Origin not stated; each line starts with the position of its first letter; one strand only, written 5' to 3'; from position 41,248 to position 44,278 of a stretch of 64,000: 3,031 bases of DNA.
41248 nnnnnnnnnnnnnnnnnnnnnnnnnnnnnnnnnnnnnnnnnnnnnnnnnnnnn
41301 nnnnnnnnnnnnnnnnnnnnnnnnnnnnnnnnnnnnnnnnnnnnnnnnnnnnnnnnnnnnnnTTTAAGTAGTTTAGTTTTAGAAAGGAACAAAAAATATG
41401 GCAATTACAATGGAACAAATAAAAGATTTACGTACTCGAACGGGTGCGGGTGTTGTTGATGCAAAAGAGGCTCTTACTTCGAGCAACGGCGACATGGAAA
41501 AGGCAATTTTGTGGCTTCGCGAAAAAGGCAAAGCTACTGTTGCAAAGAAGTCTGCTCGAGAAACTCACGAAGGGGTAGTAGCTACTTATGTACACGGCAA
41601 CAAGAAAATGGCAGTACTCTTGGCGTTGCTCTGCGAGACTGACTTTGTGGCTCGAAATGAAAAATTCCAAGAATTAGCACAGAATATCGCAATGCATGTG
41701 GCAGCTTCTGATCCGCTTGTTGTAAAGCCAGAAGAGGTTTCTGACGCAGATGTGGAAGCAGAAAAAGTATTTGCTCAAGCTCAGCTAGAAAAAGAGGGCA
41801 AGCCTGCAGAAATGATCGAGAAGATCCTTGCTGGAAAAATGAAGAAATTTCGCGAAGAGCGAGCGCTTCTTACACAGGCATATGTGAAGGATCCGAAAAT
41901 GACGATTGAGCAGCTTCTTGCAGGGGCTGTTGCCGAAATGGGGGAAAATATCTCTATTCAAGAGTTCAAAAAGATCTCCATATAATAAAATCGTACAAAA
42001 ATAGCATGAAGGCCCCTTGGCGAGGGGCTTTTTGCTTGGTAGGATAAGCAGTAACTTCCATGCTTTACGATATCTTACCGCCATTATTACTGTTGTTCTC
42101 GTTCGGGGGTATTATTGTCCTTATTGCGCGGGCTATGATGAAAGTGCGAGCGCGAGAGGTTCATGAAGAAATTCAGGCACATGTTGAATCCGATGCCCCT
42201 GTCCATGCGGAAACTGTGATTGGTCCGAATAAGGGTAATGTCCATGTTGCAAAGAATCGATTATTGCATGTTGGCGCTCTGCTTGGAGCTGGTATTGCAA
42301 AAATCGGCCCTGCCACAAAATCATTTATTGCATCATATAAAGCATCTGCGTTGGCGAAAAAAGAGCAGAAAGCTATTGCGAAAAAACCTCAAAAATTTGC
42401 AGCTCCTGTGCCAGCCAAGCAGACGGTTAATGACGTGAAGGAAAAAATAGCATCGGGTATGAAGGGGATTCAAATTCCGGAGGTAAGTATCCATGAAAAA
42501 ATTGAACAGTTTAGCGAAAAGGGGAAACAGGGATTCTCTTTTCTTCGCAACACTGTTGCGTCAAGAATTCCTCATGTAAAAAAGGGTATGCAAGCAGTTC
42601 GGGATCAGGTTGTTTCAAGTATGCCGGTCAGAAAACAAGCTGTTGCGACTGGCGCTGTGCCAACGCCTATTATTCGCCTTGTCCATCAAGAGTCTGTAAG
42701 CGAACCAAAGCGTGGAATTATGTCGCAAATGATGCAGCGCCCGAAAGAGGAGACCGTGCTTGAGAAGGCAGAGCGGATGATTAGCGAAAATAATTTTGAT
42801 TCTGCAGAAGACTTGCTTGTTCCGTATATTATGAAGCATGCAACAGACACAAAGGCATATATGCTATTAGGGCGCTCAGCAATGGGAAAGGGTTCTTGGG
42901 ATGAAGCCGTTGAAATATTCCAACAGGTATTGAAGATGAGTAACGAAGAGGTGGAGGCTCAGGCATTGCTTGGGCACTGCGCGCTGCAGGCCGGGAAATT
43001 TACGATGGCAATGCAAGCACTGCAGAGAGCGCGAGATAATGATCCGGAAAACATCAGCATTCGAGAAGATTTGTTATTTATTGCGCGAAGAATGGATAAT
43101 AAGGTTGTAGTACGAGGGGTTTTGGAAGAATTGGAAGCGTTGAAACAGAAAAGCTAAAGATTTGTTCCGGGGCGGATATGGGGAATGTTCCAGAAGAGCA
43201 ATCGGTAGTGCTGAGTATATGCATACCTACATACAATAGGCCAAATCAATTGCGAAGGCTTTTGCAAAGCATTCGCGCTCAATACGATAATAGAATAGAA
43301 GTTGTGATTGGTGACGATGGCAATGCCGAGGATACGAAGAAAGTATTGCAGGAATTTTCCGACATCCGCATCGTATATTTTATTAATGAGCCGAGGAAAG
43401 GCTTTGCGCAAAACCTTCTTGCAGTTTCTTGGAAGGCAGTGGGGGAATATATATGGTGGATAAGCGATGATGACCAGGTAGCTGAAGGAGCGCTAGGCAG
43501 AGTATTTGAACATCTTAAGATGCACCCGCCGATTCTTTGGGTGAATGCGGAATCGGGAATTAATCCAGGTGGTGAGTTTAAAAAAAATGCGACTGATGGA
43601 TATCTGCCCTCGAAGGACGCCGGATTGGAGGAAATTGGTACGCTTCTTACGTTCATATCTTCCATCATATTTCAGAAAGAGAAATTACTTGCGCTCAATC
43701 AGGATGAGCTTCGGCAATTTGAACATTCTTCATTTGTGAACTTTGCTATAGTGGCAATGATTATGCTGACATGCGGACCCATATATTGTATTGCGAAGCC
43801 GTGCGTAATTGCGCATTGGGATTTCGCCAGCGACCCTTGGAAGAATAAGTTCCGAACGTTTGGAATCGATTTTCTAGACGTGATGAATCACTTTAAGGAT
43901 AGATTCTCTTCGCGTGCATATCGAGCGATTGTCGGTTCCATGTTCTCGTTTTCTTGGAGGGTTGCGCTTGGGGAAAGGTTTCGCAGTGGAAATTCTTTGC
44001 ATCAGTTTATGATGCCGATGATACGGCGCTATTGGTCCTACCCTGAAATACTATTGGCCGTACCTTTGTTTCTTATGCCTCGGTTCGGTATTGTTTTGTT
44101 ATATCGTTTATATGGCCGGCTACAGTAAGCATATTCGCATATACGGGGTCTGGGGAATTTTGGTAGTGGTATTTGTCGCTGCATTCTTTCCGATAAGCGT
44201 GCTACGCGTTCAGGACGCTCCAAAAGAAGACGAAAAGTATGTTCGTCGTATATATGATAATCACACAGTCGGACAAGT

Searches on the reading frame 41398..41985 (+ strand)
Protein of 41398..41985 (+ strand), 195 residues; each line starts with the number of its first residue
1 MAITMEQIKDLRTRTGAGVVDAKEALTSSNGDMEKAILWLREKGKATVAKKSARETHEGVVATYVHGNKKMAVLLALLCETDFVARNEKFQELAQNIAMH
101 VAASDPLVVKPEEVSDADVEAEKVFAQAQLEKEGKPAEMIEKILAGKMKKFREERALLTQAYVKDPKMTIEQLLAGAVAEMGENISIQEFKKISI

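Call 68: search_protein_families(library=pfam, proteins=[window:41398-41985:+], max_evalue=0.001)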
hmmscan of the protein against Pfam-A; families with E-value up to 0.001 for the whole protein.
window:41398-41985:+ (195 aa): 2 families
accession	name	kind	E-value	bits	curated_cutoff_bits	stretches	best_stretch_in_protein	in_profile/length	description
PF00889.24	EF_TS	-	1.7e-33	116.4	27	1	36-179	59-192/204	Elongation factor TS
PF25025.1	EF-Ts_N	-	4.4e-05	23.8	33.2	1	5-45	14-55/60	Elongation factor Ts, mitochondrial, N-terminal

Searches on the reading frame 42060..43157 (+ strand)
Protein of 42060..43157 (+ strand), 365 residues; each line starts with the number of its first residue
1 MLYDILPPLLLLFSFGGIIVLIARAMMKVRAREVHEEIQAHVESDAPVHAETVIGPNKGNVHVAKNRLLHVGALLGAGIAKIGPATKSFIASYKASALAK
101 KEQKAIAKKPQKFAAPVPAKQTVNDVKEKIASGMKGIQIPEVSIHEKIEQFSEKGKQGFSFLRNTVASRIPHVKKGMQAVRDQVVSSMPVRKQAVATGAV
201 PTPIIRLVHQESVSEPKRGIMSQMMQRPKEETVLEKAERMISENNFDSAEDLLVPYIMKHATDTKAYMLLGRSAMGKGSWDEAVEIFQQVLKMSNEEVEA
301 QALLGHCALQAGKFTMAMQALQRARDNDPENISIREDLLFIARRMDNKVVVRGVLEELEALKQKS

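Call 46: search_protein_families(library=pfam, proteins=[window:42060-43157:+])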
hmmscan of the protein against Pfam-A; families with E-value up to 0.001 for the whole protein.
window:42060-43157:+ (365 aa): 13 families
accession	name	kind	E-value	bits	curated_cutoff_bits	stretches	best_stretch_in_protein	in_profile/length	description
PF14559.12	TPR_19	-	1.8e-12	47.8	25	1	275-331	2-58/68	Tetratricopeptide repeat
PF13432.12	TPR_16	-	4e-10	40.4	32.7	1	269-331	2-64/65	Tetratricopeptide repeat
PF07719.23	TPR_2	-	3.1e-09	36.7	27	0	265-293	2-30/34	Tetratricopeptide repeat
PF23914.1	TPR_CcmH_CycH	-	3.6e-09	37.1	42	1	242-297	99-154/158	Cytochrome c-type biogenesis protein H TPR domain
PF13428.12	TPR_14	-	4e-08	33.6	23.5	0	299-338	2-41/44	Tetratricopeptide repeat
PF00515.34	TPR_1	-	1.3e-07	31.6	27.8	0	299-331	2-34/34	Tetratricopeptide repeat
PF13181.12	TPR_8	-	2.2e-06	27.8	25.7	0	265-295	2-32/34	Tetratricopeptide repeat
PF25063.1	ARM_TT21_C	-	9e-06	26.1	35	1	230-343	95-209/209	Tetratricopeptide repeat protein 21 C-terminal ARM domain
PF13176.12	TPR_7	-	1.1e-05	25.5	27.9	0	266-294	1-29/36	Tetratricopeptide repeat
PF12895.13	ANAPC3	-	1.4e-05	25.7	27.2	1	278-334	3-58/82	Anaphase-promoting complex, cyclosome, subunit 3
PF13174.12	TPR_6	-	1.6e-05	25.7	26.3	0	266-292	2-28/33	Tetratricopeptide repeat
PF13424.12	TPR_12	-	4.5e-05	24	30.1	1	266-328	5-75/77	Tetratricopeptide repeat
PF13414.12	TPR_11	-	0.00038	20.5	26.8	0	277-306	7-36/42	TPR repeat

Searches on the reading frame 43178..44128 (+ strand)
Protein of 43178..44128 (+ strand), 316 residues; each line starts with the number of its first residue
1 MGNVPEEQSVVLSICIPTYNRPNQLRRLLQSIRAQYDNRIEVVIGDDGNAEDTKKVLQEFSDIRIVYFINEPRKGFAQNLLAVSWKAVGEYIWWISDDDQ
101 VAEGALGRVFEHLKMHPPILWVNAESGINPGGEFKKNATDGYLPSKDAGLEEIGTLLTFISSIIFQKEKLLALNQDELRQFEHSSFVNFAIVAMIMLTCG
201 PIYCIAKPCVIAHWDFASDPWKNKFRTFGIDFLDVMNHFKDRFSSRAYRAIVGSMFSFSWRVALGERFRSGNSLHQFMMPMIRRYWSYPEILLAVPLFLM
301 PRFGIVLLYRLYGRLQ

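Call 46: search_protein_families(library=pfam, proteins=[window:43178-44128:+])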
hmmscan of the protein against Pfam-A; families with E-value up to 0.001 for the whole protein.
window:43178-44128:+ (316 aa): 3 families
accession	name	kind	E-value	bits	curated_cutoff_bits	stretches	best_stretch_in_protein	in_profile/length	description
PF00535.33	Glycos_transf_2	-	9.2e-24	84.7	23.3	1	13-137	1-128/168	Glycosyl transferase family 2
PF13641.12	Glyco_tranf_2_3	-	2.1e-06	28.3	27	1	12-104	3-101/230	Glycosyltransferase like family 2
PF10111.15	Glyco_tranf_2_2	-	9.5e-05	22.4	27.3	1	14-102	2-95/276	Glycosyltransferase like family 2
